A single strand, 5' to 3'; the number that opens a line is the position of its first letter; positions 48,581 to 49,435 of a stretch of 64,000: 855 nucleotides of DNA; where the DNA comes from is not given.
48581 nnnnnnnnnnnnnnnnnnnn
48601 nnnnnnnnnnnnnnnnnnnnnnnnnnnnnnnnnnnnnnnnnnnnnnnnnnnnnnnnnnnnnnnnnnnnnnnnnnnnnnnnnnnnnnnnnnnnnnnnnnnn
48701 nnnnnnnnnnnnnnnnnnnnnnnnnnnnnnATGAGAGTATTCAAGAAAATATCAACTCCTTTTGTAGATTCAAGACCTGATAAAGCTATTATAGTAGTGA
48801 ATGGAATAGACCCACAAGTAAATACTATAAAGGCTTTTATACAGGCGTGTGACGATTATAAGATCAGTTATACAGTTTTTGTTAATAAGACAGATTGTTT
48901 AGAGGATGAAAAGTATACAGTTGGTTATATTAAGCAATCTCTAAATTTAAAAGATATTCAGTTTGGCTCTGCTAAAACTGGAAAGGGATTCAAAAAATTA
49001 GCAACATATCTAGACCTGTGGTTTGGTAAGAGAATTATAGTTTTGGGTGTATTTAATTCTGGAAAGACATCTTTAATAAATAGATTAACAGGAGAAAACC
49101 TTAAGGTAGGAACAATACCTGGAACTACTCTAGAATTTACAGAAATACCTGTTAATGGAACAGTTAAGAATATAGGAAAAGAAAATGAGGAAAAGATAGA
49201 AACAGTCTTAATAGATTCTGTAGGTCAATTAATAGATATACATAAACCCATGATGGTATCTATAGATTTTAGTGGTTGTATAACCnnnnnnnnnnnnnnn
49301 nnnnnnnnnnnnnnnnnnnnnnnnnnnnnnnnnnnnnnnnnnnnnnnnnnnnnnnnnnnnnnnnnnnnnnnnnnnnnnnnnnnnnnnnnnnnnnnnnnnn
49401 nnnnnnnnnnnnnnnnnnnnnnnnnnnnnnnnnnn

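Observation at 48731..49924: Circularly permuted GTPase fused to a SIS sugar-phosphate-binding domain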

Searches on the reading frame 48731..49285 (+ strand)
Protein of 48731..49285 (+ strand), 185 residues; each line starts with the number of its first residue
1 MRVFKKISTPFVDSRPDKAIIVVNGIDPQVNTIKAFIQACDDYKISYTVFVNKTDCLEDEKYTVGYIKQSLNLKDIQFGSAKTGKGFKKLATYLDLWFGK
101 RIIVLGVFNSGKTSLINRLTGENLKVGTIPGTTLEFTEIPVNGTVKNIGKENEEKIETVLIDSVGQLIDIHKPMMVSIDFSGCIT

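Call 62: predict_structure(alignment_id=A2)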
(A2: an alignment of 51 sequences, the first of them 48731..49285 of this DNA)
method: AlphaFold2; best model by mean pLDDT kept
length: 185 residues; sequences in the alignment: 51
mean_pLDDT: 76.1   pTM: 0.75
mean pLDDT of the five models: 76.1, 75.1, 73.4, 73.3, 68.7
residues with pLDDT >= 90: 68; 70-90: 57; 50-70: 27; < 50: 33
segments of 3 or more residues with pLDDT < 50: 1-6, 128-133, 144-153, 167-177
pLDDT, mean of each block of 10 residues (from residue 1): 44 84 92 89 93 95 96 95 92 88 86 86 62 60 45 62 58 46 68
secondary structure, 60 per line:
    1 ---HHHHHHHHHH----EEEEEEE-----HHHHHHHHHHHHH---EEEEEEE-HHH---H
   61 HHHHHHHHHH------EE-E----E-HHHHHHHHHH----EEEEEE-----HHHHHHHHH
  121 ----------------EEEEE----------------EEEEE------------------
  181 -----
elements in order: H4-13 E18-24 H30-42 E46-52 H60-70 H87-96 E101-106 H112-120 E137-141 E158-162

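Call 64: fold_search(model_id=the predicted structure, library=pdb)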
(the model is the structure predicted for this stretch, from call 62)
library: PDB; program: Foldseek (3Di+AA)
matches with E <= 10: 1333; with E <= 0.001: 28
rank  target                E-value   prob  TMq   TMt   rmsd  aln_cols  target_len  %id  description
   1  7boi_W                5.8e-07  1.00  0.55  0.34   4.5       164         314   21  Bacterial 30S ribosomal subunit assembly complex state F (multibody refinement for body domain of 30S ribosome) (released 2021-07-07)
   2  2yv5                  6.3e-06  1.00  0.55  0.37   4.0       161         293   21  Crystal structure of Yjeq from Aquifex aeolicus (released 2008-04-15)
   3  2rcn                  1.4e-05  1.00  0.56  0.39   4.1       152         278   22  Crystal Structure of the Ribosomal interacting GTPase YjeQ from the Enterobacterial species Salmonella Typhimurium. (released 2008-01-29)
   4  5no2_Z                1.8e-05  1.00  0.58  0.36   4.9       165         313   21  RsgA-GDPNP bound to the 30S ribosomal subunit (RsgA assembly intermediate) (released 2017-05-24)
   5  4a2i_V                2.0e-05  1.00  0.55  0.38   4.4       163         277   20  Cryo-electron Microscopy Structure of the 30S Subunit in Complex with the YjeQ Biogenesis Factor (released 2011-11-02)
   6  5t62_W                3.1e-05  1.00  0.59  0.38   4.5       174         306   20  Nmd3 is a structural mimic of eIF5A, and activates the cpGTPase Lsg1 during 60S ribosome biogenesis: 60S-Nmd3-Tif6-Lsg (released 2017-02-08)
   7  8idt_A                3.8e-05  1.00  0.57  0.37   5.1       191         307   17  human nuclear pre-60S ribosomal particle - State G (released 2023-08-09)
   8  5uz4_Z                4.9e-05  1.00  0.57  0.34   4.9       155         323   22  The cryo-EM structure of YjeQ bound to the 30S subunit suggests a fidelity checkpoint function for this protein in rib (released 2017-04-19)
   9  7uui                  6.8e-05  1.00  0.66  0.29   3.3       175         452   19  Nucleoplasmic pre-60S intermediate of the Nog2 containing post-rotation state from a SPB1 D52A strain (released 2023-03-15)
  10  7uoo_m                8.7e-05  1.00  0.58  0.26   4.3       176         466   21  Nucleoplasmic pre-60S intermediate of the Nog2 containing pre-rotation state (released 2023-03-15)
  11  6ylg_m                9.3e-05  1.00  0.57  0.27   4.7       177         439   18  Rix1-Rea1 pre-60S particle - 60S core, body 1 (rigid body refinement) (released 2020-07-29)
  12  8ie3_A                1.1e-04  1.00  0.56  0.34   4.7       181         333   21  human nuclear pre-60S ribosomal particle - State E (released 2023-08-09)
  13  6g0z_B                1.4e-04  1.00  0.52  0.35   5.6       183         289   19  Crystal structure of GDP bound RbgA from S. aureus (released 2018-11-07)
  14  9evt_7                1.8e-04  1.00  0.61  0.32   4.8       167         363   17  Structure of the small subunit of the flowering plant mitoribosome with the maturation factor RsgA (released 2026-03-18)
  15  8fl0_NC               1.9e-04  1.00  0.56  0.27   5.6       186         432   19  Human nucleolar pre-60S ribosomal subunit (State H) (released 2023-07-12)
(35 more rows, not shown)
